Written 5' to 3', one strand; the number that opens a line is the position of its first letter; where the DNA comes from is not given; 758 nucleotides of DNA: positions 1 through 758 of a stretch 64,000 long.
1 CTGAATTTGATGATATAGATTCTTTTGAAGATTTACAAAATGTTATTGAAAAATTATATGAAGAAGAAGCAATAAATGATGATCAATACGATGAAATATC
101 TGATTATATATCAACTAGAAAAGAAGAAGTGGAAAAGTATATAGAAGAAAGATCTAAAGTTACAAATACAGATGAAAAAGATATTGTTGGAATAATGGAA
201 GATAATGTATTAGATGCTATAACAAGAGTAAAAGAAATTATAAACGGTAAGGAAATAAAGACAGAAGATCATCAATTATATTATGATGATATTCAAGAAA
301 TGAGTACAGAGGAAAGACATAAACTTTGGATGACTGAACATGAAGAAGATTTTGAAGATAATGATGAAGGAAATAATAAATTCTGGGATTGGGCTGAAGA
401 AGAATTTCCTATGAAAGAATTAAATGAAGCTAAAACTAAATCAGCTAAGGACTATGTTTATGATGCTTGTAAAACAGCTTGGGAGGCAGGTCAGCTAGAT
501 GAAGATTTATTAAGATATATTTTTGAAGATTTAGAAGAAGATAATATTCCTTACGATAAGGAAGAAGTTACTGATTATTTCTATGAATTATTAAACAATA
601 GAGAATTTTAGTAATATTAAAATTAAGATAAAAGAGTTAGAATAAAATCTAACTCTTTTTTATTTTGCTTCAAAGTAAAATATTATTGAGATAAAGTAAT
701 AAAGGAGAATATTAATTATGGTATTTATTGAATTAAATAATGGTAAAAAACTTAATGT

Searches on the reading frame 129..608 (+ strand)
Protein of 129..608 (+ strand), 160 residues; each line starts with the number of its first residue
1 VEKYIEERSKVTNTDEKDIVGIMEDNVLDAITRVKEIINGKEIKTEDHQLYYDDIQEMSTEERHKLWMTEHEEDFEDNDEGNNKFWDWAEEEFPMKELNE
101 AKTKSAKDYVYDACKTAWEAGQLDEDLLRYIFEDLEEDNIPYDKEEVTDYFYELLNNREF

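Call 14: search_protein_families(library=pfam, alignment_id=A1, max_evalue=0.001)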
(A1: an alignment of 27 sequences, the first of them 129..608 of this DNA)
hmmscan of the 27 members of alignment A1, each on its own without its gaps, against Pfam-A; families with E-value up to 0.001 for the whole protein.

A. member 1, window:129-608:+ (160 aa): 0 families

B. families by the number of members that match (of 27 scanned): 26 families (the first 25 are shown)
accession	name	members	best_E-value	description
PF03382.20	DUF285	1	1.2e-60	Mycoplasma protein of unknown function, DUF285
PF18824.6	LPD11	1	4.5e-32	Large polyvalent protein-associated domain 11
PF07068.17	Gp23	1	4.4e-24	Major capsid protein Gp23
PF24681.1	Kelch_KLHDC2_KLHL20_DRC7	1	6.9e-23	KLHDC2/KLHL20/DRC7 Kelch-repeats domain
PF13964.12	Kelch_6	1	4.2e-18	Kelch motif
PF00149.33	Metallophos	1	5.7e-16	Calcineurin-like phosphoesterase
PF18760.7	ART-PolyVal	1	1e-15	ADP-Ribosyltransferase in polyvalent proteins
PF01344.31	Kelch_1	1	2.3e-13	Kelch motif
PF25210.1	Kelch_FKB95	1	1.7e-12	FKB95, Kelch-repeats domain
PF03420.18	Peptidase_S77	1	1.7e-12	Prohead core protein serine protease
PF07646.21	Kelch_2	1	1.1e-10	Kelch motif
PF24981.1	Beta-prop_ATRN-LZTR1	1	2.7e-08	Attractin/LZTR1 beta-propeller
PF24308.1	DUF7487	1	8.4e-08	Family of unknown function (DUF7487)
PF13151.12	DUF3990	1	5e-06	Protein of unknown function (DUF3990)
PF01909.29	NTP_transf_2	1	7e-06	Nucleotidyltransferase domain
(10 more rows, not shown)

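Call 57: find_encoding_contigs(protein=window:129-608:+, flank=10000, max_places=2)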
Protein window:129-608:+ (160 aa): no gene with exactly this product is on record in the collection.
